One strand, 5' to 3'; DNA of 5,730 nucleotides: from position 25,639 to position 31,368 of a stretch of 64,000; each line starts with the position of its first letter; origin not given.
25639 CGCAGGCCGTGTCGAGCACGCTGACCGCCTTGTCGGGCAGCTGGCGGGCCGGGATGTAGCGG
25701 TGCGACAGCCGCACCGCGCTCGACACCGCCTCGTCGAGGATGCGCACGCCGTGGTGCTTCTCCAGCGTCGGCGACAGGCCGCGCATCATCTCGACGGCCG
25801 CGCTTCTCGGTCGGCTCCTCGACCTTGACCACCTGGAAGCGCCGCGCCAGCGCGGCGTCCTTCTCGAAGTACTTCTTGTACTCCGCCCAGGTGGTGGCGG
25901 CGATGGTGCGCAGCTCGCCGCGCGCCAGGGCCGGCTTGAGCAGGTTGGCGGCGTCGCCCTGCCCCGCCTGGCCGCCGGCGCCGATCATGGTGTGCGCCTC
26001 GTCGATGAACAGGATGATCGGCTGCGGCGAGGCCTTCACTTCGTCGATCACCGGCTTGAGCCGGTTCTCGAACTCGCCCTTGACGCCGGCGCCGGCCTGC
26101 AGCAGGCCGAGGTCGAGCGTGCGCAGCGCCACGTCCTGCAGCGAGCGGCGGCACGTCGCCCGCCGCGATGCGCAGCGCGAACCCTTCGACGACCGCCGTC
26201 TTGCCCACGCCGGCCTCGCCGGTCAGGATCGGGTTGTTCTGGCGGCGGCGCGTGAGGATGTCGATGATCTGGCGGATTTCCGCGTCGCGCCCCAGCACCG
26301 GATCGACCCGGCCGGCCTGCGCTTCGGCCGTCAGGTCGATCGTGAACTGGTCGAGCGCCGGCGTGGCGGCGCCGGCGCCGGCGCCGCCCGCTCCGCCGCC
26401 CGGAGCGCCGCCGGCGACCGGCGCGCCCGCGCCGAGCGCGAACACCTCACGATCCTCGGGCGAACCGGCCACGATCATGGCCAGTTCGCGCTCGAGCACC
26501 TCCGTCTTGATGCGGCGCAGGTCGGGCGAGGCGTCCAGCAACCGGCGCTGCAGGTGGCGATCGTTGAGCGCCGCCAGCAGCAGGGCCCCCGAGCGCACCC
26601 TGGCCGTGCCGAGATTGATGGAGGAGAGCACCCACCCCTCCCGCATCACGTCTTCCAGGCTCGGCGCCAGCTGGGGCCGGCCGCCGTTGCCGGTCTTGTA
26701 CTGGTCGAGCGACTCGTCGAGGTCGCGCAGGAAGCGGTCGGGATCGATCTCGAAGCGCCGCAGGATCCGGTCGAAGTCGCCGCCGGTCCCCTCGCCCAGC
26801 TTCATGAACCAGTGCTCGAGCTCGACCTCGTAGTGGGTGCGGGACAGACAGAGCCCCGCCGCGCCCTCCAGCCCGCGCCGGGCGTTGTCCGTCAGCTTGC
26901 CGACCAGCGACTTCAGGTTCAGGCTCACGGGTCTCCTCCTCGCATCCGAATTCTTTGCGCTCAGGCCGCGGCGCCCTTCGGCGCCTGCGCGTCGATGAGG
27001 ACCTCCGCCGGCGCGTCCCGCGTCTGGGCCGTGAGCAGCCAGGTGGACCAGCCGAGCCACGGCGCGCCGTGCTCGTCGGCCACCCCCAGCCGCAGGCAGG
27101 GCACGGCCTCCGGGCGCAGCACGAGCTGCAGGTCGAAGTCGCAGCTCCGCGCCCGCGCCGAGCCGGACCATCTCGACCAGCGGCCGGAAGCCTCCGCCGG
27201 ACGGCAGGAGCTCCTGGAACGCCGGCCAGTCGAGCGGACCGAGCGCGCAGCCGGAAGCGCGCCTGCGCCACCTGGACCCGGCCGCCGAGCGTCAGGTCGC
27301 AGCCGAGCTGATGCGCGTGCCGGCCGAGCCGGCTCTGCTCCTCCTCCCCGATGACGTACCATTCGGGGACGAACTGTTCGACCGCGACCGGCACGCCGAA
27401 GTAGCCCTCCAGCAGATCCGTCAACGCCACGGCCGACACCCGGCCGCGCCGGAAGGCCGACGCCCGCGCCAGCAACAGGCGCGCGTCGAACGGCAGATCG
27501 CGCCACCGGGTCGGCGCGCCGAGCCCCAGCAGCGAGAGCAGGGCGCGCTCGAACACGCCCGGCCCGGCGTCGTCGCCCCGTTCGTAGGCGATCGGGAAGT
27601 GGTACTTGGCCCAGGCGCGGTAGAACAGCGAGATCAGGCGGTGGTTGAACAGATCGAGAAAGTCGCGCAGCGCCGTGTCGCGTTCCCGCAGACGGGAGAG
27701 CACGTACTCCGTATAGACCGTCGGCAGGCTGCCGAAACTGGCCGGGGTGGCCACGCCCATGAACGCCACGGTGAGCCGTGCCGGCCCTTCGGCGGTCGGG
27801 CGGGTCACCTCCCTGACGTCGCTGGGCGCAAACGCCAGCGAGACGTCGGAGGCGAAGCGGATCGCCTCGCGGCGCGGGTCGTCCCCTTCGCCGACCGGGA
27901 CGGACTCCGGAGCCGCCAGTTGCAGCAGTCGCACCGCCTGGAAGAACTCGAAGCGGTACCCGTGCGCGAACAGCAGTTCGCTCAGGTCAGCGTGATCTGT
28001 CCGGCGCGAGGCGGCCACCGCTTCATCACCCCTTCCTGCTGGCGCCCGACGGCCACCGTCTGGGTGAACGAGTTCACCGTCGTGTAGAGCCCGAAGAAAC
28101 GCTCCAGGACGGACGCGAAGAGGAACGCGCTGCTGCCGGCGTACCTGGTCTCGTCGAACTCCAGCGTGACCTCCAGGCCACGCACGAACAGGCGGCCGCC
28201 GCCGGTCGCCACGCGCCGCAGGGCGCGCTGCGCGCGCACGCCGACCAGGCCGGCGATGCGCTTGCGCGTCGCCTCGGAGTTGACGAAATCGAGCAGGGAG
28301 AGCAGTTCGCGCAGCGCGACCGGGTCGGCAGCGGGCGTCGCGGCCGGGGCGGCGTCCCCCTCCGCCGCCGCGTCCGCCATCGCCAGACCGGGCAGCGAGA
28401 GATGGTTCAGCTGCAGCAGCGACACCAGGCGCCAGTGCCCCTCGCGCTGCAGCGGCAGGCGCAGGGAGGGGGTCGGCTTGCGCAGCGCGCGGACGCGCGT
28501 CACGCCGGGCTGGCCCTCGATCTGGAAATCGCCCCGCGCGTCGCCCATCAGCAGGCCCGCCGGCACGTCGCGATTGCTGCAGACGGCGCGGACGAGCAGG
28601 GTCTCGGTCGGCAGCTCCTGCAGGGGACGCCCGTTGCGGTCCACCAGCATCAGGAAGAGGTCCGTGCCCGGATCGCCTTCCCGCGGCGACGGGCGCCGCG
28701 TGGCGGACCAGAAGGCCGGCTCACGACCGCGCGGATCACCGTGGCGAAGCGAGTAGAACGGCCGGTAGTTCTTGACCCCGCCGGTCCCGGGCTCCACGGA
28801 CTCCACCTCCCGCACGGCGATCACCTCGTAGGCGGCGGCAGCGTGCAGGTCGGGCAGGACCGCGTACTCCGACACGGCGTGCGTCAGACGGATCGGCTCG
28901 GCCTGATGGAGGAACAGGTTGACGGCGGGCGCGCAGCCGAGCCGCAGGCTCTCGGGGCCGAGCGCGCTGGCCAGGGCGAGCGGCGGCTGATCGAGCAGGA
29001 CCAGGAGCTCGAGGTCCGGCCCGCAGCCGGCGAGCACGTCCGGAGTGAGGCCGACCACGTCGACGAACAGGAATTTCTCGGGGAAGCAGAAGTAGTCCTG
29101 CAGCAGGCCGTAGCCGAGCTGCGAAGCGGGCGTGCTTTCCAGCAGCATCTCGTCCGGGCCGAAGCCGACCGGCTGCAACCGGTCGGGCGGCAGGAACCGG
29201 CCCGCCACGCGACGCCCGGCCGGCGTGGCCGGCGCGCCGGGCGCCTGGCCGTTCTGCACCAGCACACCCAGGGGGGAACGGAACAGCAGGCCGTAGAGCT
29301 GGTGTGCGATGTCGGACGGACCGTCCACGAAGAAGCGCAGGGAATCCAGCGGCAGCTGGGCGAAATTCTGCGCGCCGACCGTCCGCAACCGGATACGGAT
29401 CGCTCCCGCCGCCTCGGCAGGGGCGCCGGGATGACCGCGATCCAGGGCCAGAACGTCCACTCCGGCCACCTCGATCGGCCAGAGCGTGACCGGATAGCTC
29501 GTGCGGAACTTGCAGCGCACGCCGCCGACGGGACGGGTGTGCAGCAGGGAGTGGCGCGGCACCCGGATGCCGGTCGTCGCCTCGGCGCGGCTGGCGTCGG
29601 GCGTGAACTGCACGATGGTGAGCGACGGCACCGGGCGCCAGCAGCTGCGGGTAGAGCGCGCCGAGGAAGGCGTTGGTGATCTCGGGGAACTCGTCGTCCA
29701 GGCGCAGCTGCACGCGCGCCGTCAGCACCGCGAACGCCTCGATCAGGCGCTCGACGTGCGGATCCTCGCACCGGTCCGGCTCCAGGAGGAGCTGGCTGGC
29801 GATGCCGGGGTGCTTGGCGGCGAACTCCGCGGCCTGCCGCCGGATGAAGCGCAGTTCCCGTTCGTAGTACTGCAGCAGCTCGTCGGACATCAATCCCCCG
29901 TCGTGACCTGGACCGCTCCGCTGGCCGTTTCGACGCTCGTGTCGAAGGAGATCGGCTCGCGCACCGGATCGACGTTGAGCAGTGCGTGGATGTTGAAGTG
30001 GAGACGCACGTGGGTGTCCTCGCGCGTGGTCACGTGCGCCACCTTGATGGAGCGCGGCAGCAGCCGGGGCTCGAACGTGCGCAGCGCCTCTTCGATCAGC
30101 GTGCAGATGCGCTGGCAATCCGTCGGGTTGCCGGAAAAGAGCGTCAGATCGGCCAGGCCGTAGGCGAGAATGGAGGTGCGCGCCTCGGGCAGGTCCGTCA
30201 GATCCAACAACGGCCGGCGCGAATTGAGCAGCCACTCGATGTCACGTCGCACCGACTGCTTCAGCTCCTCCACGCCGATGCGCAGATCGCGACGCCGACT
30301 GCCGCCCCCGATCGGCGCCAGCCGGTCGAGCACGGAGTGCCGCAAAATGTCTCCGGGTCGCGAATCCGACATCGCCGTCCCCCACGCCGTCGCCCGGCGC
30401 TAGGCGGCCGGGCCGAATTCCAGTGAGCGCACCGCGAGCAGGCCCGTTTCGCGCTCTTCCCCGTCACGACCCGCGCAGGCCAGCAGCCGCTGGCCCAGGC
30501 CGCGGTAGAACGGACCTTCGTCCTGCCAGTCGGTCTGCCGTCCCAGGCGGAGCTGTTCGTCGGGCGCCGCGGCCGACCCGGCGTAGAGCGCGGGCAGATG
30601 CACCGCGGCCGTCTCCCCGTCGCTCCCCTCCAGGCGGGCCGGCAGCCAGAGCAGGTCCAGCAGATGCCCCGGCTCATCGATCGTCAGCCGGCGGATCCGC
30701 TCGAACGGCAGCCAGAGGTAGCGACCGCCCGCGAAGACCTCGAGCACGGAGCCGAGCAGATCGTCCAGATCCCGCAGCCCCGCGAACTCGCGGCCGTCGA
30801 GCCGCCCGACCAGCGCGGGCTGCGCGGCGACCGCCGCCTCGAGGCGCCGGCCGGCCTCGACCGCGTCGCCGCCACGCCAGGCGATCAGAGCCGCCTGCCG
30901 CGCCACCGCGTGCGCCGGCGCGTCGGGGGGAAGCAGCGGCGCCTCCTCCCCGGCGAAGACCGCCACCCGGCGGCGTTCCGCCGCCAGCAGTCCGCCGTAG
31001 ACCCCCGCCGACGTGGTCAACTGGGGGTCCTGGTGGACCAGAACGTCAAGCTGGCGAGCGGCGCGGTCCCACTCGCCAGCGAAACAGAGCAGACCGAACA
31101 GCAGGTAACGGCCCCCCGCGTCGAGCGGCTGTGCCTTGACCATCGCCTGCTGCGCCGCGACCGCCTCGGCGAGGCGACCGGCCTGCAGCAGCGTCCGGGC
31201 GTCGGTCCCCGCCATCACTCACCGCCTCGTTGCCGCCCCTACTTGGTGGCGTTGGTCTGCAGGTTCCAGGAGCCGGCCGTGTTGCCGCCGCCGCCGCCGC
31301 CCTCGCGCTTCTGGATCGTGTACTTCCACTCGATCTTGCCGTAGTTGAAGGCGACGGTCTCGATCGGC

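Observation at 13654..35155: H1-T6SS-like structural operon with no membrane complex, TssK or Fha next to it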

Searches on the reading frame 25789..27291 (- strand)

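Call 7: search_protein_families(library=pfam, proteins=[window:25789-27291:-], max_evalue=0.01)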
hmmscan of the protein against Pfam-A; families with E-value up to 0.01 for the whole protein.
window:25789-27291:- (501 aa): 1 family
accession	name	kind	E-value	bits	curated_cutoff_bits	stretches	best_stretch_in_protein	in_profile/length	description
PF13191.12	AAA_16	-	3.1e-06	28.2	32.6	1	332-391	2-63/167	AAA ATPase domain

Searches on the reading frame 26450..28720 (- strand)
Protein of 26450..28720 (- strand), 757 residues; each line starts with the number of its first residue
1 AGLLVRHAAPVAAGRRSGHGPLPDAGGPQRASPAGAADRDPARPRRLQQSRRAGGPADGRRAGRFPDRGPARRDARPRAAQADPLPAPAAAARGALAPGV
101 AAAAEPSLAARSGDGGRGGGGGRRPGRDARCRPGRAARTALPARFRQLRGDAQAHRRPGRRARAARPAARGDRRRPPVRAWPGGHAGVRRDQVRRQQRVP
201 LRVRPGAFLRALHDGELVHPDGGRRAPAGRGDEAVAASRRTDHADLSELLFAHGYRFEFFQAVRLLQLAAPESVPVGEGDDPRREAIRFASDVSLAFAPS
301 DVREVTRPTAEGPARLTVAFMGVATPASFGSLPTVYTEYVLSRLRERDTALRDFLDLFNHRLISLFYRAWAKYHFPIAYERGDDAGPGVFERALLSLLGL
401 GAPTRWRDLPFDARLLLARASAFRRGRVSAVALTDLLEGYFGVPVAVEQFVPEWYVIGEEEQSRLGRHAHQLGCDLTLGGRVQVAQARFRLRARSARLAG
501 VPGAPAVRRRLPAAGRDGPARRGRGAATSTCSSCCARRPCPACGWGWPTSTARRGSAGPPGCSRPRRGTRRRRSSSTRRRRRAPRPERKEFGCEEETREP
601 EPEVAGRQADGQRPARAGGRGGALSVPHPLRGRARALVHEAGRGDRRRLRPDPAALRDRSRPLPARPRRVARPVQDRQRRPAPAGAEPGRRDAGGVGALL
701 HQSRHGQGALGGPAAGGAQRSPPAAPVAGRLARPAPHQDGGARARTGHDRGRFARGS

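Call 6: search_protein_families(library=pfam, proteins=[window:26450-28720:-], max_evalue=0.01)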
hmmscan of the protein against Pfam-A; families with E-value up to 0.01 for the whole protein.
window:26450-28720:- (757 aa): 1 family
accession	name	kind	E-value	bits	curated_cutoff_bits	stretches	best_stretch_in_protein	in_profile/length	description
PF06996.16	T6SS_TssG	-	8.1e-72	242.5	24.6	1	255-494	3-239/304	Type VI secretion, TssG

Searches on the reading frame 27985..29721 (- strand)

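Call 6: search_protein_families(library=pfam, proteins=[window:27985-29721:-], max_evalue=0.01)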
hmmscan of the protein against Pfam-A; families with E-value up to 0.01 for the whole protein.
window:27985-29721:- (579 aa): 1 family
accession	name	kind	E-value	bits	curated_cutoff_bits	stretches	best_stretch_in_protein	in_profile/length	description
PF05947.17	T6SS_TssF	-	5.9e-154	514.4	25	1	28-575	84-607/608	Type VI secretion system, TssF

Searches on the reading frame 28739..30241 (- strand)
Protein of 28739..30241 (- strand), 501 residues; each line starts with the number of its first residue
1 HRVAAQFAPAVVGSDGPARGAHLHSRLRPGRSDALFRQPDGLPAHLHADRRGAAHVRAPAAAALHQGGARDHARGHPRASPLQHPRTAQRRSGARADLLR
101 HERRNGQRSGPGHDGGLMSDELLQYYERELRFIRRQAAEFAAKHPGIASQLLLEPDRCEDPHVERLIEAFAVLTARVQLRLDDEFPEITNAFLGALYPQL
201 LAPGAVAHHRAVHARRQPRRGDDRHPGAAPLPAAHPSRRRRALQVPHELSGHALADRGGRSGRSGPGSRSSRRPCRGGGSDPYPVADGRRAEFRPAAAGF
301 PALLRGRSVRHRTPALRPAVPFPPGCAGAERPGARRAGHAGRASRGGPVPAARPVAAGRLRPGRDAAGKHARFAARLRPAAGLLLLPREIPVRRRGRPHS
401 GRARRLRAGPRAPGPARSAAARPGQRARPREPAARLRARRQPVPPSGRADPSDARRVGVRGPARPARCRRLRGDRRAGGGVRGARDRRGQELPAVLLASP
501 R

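Call 6: search_protein_families(library=pfam, proteins=[window:28739-30241:-], max_evalue=0.01)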
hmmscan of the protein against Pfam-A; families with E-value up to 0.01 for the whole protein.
window:28739-30241:- (501 aa): 1 family
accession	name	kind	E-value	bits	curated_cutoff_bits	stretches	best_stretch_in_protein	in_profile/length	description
PF05947.17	T6SS_TssF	-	6.2e-39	134.5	25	1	118-203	1-86/608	Type VI secretion system, TssF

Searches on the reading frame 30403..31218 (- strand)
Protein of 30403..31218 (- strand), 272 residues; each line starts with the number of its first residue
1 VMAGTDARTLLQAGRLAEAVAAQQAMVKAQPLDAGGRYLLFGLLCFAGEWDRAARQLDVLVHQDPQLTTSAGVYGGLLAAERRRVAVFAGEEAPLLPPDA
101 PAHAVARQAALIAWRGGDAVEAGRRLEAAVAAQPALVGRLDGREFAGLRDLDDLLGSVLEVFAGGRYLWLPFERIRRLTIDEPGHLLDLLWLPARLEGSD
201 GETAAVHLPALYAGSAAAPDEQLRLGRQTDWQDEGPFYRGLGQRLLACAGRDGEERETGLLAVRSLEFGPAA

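Call 6: search_protein_families(library=pfam, proteins=[window:30403-31218:-], max_evalue=0.01)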
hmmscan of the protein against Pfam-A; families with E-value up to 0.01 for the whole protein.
window:30403-31218:- (272 aa): 2 families
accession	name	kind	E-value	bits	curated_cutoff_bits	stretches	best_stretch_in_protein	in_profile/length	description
PF07024.18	ImpE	-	4.1e-36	124.2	25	1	142-250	1-110/122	ImpE protein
PF14559.12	TPR_19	-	3.3e-05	24.6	25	1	10-66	1-57/68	Tetratricopeptide repeat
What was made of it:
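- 30400..31215 (-): tagJ (ImpE/HsiE1-like accessory), 271 aa, intact. Pfam ImpE 4e-36 (call 6).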

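Call 54: search_solved_structures(query=window:30403-31218:-, max_evalue=0.001)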
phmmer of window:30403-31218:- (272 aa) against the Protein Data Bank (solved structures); distinct sequences matched with E-value up to 0.001: 6.
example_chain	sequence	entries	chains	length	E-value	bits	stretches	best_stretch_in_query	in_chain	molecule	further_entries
4uqy_A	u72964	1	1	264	2.4e-40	141.8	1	7-270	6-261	HSIE1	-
4uqx_A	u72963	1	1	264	3.4e-40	141.3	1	7-270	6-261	HSIE1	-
4uqz_A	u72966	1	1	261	3.7e-40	141.2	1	7-270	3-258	HSIE1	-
1zbp_A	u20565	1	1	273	1.8e-16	63.5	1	8-244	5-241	hypothetical protein VPA1032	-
7rqf_A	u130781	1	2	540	0.0003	23.5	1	7-137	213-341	TPR repeat-containing protein PA4667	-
8sxe_C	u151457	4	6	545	0.00031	23.4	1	7-137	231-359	TPR repeat-containing protein PA4667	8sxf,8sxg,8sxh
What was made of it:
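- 30400..31215 (-): PDB HsiE1 4uqy 2.4e-40 (call 54).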
